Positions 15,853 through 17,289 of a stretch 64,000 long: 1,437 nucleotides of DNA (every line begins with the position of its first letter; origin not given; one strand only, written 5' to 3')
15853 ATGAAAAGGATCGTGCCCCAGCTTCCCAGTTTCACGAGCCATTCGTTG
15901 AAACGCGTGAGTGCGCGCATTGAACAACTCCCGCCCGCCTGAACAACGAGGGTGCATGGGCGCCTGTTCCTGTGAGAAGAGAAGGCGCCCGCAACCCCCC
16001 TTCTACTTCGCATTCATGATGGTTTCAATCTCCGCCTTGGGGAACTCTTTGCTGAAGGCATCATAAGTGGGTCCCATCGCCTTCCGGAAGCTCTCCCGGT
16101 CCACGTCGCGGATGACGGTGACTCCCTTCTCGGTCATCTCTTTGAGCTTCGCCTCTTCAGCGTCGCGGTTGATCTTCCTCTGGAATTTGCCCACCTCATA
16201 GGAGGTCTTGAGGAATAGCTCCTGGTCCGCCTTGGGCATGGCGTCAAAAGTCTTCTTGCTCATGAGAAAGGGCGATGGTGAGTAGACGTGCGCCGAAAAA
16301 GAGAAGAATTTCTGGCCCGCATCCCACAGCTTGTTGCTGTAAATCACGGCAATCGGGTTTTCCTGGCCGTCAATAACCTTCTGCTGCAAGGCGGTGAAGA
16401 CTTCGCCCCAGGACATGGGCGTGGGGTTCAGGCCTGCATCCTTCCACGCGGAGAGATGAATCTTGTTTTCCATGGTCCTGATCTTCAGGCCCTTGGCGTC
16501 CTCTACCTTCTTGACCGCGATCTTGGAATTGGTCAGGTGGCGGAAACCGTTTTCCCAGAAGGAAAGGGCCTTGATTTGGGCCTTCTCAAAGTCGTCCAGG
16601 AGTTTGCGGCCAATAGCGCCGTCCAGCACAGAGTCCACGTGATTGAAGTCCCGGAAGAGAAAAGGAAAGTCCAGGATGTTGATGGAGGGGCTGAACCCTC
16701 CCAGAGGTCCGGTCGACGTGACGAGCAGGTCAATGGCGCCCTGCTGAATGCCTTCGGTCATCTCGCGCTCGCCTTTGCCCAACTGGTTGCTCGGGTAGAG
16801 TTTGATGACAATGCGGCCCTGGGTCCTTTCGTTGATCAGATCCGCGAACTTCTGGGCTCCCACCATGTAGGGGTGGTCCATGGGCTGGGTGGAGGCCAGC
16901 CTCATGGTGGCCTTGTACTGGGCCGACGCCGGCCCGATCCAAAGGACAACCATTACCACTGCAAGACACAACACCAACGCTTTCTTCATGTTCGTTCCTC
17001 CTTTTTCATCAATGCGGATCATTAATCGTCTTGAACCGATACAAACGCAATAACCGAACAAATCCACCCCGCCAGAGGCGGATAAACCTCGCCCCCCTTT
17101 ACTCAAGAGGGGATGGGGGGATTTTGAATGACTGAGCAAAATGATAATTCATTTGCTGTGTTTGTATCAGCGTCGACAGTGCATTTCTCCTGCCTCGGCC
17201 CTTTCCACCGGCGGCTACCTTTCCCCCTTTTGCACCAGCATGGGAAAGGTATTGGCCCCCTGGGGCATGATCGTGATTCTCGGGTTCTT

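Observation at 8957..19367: Nine-gene translationally coupled operon: two LarA-type enzymes, DUF1537 kinase/PdxA core, TRAP importer, PanB and an SdaA-type dehydratase (unassigned hydroxy-acid pathway)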

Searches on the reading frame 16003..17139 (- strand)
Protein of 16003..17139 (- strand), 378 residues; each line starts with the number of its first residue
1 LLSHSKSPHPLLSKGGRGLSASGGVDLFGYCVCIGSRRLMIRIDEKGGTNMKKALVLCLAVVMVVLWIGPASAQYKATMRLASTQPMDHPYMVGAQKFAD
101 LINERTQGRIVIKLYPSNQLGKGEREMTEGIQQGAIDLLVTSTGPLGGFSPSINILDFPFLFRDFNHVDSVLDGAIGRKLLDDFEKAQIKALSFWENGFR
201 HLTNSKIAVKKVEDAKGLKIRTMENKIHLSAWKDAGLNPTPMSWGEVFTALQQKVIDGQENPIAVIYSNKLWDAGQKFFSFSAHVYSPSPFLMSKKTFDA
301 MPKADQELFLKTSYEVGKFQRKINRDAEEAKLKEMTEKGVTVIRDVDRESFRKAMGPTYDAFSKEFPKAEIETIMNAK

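Call 4: search_protein_families(library=pfam, proteins=[window:16003-17139:-])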
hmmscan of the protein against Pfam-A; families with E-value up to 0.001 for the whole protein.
window:16003-17139:- (378 aa): 1 family
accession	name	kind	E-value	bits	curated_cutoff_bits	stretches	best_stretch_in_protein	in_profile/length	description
PF03480.18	DctP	-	2.3e-88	296.7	23.4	1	82-364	2-285/286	Bacterial extracellular solute-binding protein, family 7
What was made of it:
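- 16003..16989 (-): DctP, the TRAP solute-binding protein (328 aa, with a signal peptide). PF03480 at 297 bits (call 4).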

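Call 5: search_protein_families(library=ncbifam, proteins=[window:16003-17139:-])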
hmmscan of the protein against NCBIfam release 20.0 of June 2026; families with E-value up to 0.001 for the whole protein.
window:16003-17139:- (378 aa): 2 families
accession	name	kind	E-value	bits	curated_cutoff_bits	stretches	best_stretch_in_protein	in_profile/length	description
TIGR00787.1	dctP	subfamily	2.9e-75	253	175.05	1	84-338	4-256/257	DctP family TRAP transporter solute-binding subunit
NF037995.1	TRAP_S1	subfamily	9.6e-74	248.1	50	1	80-344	1-262/271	TRAP transporter substrate-binding protein DctP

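Call 37: search_solved_structures(query=window:16003-16989:-, max_evalue=1e-20)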
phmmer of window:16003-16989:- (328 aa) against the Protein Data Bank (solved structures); distinct sequences matched with E-value up to 1e-20: 71 (the best 60 are shown).
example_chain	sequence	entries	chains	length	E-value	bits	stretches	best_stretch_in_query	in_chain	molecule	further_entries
4pdd_A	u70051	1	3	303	7.8e-81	275.3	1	29-325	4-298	TRAP dicarboxylate transporter, DctP subunit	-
4pdh_A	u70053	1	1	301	4.5e-74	253.1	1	28-328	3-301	TRAP dicarboxylate transporter, DctP subunit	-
4p9k_A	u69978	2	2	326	4.8e-74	253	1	26-327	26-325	TRAP dicarboxylate transporter, DctP subunit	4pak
4nq8_A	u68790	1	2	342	3.2e-65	224.1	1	17-327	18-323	Putative periplasmic substrate-binding transport protein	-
4xeq_A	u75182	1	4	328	3.3e-57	197.8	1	34-309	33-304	TRAP dicarboxylate transporter, DctP subunit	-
7bbr_A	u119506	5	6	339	2.1e-56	195.1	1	34-327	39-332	Putative TRAP transporter solute receptor DctP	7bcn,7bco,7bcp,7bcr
4p47_A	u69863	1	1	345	3.1e-54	188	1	6-320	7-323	TRAP dicarboxylate transporter, DctP subunit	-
4p8b_A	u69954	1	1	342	3.8e-52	181.1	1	2-316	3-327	TRAP-type transporter, periplasmic component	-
4x8r_A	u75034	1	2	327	1.7e-50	175.7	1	23-313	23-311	TRAP dicarboxylate transporter, DctP subunit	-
4n8y_A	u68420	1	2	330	7.6e-49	170.3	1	25-315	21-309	Putative TRAP-type C4-dicarboxylate transport system, binding periplasmic protein (DctP su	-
4ovr_A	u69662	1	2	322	3.9e-48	167.9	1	28-315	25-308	TRAP dicarboxylate transporter, DctP subunit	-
4mhf_A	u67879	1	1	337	1.1e-43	153.3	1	9-313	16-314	TRAP dicarboxylate transporter, DctP subunit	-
4mij_A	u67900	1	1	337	1.1e-43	153.3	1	9-313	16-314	TRAP dicarboxylate transporter, DctP subunit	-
4mnp_A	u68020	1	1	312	3.7e-43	151.6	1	42-318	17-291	N-acetylneuraminate-binding protein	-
4nn3_A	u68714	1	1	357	8.5e-43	150.4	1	7-309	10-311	TRAP dicarboxylate transporter, DctP subunit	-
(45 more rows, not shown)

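Call 80: search_solved_structures(query=window:16003-16989:-, max_evalue=1e-60, show_alignments=4)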
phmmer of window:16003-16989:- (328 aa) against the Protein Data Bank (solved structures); distinct sequences matched with E-value up to 1e-60: 4.
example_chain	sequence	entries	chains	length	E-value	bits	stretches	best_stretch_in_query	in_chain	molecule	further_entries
4pdd_A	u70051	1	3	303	7.8e-81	275.3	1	29-325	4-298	TRAP dicarboxylate transporter, DctP subunit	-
4pdh_A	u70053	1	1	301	4.5e-74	253.1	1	28-328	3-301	TRAP dicarboxylate transporter, DctP subunit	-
4p9k_A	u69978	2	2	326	4.8e-74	253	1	26-327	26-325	TRAP dicarboxylate transporter, DctP subunit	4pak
4nq8_A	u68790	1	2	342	3.2e-65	224.1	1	17-327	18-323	Putative periplasmic substrate-binding transport protein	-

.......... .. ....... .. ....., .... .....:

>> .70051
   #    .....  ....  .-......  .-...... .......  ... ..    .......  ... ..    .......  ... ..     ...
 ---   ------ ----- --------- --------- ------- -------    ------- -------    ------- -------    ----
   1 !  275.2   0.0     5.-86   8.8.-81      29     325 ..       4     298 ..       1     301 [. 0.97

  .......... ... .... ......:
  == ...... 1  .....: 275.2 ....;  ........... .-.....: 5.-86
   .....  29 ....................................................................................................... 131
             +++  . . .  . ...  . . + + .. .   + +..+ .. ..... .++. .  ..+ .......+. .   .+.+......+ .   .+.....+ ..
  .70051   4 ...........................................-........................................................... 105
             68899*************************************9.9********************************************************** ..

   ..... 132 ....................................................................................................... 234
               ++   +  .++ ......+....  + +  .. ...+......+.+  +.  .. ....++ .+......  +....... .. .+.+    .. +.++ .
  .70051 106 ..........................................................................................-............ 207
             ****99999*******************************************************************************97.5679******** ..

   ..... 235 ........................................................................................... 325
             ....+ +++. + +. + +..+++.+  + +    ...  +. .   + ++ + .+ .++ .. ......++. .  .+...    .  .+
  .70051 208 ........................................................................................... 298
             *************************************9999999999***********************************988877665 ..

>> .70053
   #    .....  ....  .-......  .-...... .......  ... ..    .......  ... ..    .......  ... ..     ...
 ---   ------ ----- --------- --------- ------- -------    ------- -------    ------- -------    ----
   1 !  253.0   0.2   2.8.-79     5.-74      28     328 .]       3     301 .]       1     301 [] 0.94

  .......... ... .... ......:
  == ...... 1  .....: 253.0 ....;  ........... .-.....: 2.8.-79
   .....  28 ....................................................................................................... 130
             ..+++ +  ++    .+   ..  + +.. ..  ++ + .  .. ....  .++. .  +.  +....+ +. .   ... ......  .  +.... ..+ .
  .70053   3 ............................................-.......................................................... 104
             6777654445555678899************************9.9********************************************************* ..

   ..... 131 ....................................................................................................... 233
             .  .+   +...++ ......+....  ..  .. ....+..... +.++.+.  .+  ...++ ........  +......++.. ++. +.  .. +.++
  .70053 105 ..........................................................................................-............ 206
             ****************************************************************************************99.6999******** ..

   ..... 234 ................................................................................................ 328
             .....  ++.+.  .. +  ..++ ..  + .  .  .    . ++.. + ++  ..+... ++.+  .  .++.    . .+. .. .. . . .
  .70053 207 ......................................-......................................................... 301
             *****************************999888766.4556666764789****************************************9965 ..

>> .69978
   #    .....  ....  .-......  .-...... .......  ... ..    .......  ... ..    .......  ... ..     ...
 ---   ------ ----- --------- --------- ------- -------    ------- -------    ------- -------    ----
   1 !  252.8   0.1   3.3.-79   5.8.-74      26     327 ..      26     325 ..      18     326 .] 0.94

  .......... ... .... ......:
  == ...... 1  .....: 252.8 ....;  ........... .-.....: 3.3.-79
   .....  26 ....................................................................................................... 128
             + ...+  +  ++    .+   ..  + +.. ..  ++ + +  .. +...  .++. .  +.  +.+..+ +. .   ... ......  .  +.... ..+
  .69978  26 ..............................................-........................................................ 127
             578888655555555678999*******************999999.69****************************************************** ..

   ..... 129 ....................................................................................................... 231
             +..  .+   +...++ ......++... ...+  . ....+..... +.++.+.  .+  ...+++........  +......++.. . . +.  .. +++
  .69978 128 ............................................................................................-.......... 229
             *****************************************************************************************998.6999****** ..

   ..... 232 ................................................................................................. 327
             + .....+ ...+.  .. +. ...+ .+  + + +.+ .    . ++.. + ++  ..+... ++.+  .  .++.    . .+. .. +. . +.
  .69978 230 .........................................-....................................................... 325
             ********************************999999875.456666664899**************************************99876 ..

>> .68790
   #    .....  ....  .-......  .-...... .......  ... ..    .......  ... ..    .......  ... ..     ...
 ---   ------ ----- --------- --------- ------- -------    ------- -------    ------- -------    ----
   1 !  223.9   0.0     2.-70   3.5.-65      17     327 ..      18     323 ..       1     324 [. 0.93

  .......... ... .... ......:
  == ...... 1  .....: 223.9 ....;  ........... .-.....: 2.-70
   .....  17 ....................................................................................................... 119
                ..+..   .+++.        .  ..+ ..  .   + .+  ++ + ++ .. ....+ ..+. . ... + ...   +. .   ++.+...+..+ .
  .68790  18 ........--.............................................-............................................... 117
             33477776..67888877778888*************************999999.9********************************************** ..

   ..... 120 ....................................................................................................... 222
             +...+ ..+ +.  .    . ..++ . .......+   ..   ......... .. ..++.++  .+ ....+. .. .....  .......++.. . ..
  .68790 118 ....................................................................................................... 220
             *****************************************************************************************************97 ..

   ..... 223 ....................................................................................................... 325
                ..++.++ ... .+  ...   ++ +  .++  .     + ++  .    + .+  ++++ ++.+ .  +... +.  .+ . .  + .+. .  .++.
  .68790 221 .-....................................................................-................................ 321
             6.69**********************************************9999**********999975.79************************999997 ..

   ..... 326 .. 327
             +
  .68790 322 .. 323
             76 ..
